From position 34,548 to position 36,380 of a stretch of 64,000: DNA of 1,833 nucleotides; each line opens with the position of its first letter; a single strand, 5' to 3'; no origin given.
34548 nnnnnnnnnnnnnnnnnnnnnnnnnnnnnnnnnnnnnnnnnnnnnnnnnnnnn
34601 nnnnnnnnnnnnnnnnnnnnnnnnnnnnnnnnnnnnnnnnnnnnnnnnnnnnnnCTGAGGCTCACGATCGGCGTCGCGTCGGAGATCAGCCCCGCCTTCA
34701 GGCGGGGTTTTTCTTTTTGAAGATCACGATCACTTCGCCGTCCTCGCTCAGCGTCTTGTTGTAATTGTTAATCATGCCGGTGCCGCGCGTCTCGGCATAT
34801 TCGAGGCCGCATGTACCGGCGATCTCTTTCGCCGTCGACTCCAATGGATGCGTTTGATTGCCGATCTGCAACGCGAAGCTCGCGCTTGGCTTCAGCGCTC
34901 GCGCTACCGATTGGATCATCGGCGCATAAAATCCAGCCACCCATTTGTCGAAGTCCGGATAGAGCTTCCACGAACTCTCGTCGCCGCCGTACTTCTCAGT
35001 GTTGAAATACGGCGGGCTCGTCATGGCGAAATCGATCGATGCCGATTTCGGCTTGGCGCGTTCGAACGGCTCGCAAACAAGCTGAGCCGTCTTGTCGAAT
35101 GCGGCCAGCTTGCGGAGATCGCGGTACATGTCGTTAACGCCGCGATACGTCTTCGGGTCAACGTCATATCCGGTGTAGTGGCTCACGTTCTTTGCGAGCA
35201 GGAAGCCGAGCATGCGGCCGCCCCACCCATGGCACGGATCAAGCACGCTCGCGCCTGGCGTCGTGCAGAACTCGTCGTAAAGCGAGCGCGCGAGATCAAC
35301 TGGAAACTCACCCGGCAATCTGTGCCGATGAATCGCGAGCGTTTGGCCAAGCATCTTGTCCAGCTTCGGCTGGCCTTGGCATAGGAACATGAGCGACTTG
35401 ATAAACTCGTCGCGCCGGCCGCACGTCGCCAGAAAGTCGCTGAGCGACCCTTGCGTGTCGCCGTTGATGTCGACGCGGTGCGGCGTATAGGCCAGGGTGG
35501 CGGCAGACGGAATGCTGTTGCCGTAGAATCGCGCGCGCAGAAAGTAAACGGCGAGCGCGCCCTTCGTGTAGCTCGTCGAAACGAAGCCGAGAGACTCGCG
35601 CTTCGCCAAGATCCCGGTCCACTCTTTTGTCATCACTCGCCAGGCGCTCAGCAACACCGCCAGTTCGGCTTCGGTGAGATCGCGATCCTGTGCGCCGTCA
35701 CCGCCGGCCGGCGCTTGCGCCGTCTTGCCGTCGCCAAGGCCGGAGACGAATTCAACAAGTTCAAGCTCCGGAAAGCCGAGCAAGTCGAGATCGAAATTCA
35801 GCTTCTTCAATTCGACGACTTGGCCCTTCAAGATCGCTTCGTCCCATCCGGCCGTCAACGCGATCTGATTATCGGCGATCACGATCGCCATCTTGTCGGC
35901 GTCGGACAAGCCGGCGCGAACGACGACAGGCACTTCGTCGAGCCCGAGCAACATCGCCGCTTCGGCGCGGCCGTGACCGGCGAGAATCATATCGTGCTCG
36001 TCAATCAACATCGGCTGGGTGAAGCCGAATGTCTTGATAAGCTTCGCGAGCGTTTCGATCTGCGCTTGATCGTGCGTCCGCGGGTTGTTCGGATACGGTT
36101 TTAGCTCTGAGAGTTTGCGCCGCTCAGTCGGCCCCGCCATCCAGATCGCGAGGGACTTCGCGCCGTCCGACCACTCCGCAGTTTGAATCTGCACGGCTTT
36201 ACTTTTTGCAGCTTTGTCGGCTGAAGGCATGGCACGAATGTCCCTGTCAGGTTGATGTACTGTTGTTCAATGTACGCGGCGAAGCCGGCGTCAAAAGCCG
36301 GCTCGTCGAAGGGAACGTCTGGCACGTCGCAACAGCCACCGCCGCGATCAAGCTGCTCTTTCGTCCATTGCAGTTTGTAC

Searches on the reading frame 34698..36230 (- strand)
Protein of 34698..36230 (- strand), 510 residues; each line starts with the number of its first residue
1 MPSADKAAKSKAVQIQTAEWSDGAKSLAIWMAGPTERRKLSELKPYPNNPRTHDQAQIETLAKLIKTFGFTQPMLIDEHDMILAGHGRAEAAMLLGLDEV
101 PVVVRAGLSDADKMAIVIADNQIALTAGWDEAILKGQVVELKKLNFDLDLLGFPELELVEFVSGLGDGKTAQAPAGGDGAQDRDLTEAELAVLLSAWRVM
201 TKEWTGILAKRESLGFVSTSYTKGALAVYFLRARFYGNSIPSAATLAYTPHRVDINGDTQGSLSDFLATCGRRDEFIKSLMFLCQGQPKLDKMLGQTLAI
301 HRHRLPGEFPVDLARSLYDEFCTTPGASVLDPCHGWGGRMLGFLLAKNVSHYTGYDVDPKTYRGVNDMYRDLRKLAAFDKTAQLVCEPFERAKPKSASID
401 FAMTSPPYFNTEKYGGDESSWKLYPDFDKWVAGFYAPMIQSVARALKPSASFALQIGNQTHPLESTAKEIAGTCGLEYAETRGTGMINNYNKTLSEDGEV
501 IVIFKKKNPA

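Call 74: search_protein_families(library=phrogs, proteins=[window:34698-36230:-], max_evalue=0.00001)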
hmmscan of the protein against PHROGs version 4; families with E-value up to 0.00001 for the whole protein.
window:34698-36230:- (510 aa): 16 families
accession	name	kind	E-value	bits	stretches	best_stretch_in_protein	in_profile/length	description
phrog_498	-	other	8.2e-47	161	1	14-176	14-173/633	DNA methyltransferase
phrog_620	-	DNA, RNA and nucleotide metabolism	3.5e-44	152.5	1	36-171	10-144/217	ParB-like partition protein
phrog_15396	-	DNA, RNA and nucleotide metabolism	2.3e-41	143.3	1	41-183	10-154/258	ParB-like partition nuclease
phrog_930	-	DNA, RNA and nucleotide metabolism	1.3e-30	107.9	1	37-162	9-133/223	ParB-like partition protein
phrog_8071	-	DNA, RNA and nucleotide metabolism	2.6e-25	90.5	1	35-165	7-133/389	ParB-like partition protein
phrog_940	-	DNA, RNA and nucleotide metabolism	6.4e-22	79.3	1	36-147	7-123/388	nuclease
phrog_723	-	DNA, RNA and nucleotide metabolism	2.9e-17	64.2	1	31-179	9-158/223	ParB-like partition protein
phrog_9353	-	unknown function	3.9e-17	64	1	40-164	16-140/245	-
phrog_18056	-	DNA, RNA and nucleotide metabolism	4.3e-16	59.8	1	38-132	6-98/387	ParB-like partition nuclease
phrog_4715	-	DNA, RNA and nucleotide metabolism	5.8e-13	49.1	1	40-122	152-238/630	ParB-like partition protein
phrog_12517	-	unknown function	7.3e-13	49.4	1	312-458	93-236/316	-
phrog_5475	-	unknown function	1.3e-09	38.4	1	42-124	10-88/458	-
phrog_6218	-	DNA, RNA and nucleotide metabolism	2.3e-09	37.9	1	39-121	9-96/506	ParB-like partition protein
phrog_67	-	other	1.6e-07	31.8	0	396-462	140-201/743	DNA methyltransferase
phrog_3264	-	DNA, RNA and nucleotide metabolism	6.9e-07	30.2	1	39-121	53-138/337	ParB-like partition protein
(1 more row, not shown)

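Call 78: search_protein_families(library=pfam, proteins=[window:34698-36230:-], max_evalue=0.001)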
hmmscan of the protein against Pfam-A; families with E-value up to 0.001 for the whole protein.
window:34698-36230:- (510 aa): 2 families
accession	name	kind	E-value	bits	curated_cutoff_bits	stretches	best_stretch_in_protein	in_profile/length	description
PF01555.25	N6_N4_Mtase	-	1.1e-09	39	26.7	1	399-508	1-108/221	DNA methylase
PF02195.25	ParB_N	-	6.3e-08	33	26.3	1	40-121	8-93/95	ParB N-terminal domain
